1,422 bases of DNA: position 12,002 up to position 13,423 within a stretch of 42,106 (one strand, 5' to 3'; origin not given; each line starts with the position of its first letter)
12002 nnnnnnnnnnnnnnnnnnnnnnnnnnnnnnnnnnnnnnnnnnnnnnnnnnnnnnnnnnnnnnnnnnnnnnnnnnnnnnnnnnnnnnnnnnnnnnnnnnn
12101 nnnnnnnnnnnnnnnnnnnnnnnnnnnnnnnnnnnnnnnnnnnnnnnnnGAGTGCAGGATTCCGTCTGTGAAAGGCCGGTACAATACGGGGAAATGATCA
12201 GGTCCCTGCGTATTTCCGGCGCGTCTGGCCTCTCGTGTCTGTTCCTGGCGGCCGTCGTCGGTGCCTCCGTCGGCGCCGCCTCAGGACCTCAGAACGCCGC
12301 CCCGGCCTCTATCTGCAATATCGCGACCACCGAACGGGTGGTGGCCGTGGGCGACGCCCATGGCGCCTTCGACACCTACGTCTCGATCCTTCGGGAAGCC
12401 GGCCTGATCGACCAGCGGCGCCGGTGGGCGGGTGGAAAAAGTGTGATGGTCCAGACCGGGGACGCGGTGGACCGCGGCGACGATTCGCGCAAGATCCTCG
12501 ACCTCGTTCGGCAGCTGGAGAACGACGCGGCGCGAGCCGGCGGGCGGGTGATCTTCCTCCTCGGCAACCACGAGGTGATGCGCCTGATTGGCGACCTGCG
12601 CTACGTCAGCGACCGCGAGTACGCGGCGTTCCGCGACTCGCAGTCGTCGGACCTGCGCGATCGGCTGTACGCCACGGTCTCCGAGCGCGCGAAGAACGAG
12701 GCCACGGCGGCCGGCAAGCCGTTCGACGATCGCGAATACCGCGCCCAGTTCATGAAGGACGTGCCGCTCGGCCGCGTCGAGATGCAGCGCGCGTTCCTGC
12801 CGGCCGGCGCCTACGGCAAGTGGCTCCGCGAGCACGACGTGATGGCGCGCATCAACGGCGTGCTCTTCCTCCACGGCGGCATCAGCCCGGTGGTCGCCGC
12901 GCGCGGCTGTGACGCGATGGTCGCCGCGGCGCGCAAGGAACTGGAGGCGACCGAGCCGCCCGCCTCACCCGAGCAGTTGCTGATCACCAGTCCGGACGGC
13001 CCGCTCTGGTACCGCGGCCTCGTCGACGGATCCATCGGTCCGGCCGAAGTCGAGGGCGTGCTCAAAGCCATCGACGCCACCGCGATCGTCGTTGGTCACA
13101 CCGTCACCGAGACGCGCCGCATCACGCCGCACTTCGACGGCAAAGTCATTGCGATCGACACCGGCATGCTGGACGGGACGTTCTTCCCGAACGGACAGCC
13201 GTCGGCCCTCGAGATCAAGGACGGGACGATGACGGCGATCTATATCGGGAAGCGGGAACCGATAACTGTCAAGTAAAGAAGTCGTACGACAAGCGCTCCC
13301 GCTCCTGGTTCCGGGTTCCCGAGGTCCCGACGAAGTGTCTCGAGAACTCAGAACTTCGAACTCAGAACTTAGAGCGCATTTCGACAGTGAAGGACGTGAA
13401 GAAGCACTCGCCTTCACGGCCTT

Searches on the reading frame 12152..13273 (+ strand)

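Call 19: search_protein_families(library=pfam, proteins=[window:12152-13273:+], max_evalue=0.001)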
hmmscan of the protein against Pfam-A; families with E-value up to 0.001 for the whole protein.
window:12152-13273:+ (374 aa): 1 family
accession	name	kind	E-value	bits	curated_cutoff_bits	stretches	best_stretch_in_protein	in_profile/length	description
PF00149.33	Metallophos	-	1.7e-12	48.6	21.5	1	62-318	2-189/191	Calcineurin-like phosphoesterase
